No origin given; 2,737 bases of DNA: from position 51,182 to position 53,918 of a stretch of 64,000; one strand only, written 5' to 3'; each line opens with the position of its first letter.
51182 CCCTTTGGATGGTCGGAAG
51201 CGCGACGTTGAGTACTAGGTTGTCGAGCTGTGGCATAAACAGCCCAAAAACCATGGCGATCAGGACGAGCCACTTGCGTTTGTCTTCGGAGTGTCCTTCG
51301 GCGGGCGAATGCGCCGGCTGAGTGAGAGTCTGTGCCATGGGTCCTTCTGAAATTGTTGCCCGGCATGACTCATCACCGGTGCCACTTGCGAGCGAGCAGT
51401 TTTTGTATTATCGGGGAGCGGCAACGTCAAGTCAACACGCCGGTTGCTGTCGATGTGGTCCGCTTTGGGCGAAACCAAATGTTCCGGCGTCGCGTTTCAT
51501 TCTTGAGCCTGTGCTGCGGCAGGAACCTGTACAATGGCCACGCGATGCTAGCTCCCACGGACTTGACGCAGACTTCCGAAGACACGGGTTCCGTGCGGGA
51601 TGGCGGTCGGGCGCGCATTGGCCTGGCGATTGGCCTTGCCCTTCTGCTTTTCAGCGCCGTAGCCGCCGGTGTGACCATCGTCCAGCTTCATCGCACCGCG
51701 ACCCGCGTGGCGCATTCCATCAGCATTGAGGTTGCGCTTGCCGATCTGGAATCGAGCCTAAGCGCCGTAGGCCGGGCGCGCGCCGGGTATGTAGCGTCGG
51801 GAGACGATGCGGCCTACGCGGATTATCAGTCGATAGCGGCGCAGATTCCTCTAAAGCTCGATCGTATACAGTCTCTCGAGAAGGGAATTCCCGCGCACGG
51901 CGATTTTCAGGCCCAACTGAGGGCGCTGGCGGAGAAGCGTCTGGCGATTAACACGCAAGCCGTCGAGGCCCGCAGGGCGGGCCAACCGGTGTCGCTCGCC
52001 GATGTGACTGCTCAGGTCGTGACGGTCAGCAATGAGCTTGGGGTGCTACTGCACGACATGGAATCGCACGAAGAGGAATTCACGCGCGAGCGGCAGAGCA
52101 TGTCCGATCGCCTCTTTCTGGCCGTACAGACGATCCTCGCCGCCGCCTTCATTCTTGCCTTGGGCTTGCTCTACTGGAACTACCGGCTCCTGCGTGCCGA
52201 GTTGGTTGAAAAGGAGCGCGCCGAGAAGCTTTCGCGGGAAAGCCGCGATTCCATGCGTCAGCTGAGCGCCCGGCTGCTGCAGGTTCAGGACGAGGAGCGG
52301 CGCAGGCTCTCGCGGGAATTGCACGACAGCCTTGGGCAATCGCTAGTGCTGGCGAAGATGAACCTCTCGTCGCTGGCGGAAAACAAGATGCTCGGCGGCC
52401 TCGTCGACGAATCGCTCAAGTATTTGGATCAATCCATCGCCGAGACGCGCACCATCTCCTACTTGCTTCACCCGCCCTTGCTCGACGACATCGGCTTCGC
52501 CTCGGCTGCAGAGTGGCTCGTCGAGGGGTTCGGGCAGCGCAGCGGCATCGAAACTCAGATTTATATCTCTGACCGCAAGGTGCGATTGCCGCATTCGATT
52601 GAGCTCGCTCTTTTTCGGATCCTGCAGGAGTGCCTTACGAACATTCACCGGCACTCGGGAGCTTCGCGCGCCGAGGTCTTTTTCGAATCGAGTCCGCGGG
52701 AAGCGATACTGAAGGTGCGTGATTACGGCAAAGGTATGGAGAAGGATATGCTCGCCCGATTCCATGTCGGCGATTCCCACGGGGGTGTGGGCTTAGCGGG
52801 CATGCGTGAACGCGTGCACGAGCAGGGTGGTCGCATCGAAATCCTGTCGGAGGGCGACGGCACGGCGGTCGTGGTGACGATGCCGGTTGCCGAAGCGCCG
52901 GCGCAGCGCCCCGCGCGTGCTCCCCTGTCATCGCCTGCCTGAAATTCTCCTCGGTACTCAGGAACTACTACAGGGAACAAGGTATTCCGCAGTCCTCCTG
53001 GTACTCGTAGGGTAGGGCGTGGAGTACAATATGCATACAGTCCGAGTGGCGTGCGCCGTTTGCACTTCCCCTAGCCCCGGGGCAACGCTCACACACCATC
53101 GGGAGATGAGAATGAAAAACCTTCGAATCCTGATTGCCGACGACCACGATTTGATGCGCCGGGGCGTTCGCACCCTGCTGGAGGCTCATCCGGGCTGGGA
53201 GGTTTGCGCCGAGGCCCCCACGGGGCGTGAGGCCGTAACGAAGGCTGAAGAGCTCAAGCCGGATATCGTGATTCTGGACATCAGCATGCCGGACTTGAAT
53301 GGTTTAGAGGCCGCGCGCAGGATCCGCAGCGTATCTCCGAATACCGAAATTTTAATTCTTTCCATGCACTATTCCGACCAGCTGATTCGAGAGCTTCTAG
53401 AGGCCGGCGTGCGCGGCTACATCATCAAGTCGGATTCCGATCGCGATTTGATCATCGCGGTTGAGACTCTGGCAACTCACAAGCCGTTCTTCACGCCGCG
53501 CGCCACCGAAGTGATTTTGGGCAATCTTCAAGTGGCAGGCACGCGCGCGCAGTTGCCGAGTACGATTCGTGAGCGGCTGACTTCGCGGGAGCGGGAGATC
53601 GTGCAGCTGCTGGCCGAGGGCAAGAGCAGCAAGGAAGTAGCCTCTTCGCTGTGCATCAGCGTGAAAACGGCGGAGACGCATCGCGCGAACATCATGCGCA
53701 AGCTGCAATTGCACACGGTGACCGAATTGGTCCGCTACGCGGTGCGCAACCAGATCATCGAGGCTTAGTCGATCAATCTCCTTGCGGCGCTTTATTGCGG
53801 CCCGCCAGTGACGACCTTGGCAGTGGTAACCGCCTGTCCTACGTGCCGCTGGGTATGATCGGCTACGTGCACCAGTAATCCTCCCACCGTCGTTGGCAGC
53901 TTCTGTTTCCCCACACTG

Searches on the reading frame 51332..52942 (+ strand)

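Call 50: search_protein_families(library=pfam, proteins=[window:51332-52942:+], max_evalue=0.00001)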
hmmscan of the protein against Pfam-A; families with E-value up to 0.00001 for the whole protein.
window:51332-52942:+ (536 aa): 3 families
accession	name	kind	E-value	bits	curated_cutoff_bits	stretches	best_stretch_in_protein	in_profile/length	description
PF02518.31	HATPase_c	-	4.7e-13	50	26.4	1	424-520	3-110/111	Histidine kinase-, DNA gyrase B-, and HSP90-like ATPase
PF07730.19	HisKA_3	-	6.1e-11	43.2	24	1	322-383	1-67/68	Histidine kinase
PF05227.19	CHASE3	-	5.4e-09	36.5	28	1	123-255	2-136/138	CHASE3 domain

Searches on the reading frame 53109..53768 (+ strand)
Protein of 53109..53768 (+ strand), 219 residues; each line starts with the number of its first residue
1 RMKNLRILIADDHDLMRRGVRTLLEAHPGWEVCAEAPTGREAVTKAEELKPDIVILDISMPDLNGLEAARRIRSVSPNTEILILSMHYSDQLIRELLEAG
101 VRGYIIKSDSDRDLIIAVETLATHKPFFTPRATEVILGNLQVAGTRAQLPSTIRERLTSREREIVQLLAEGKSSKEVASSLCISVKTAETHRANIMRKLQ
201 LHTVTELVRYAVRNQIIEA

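Call 65: search_protein_families(library=pfam, proteins=[window:53109-53768:+], max_evalue=0.01)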
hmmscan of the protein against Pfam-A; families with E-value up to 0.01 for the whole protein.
window:53109-53768:+ (219 aa): 4 families
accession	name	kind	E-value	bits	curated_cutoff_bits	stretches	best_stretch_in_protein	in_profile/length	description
PF00072.30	Response_reg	-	9e-28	97.1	30.2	1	7-118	1-110/111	Response regulator receiver domain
PF00196.25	GerE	-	2.5e-18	65.9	23.5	1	156-211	2-57/57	Bacterial regulatory proteins, luxR family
PF08281.18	Sigma70_r4_2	-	1.3e-05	25.2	25.7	1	155-199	9-54/54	Sigma-70, region 4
PF13936.12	HTH_38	-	0.0088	16.2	27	0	155-187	3-36/44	Helix-turn-helix domain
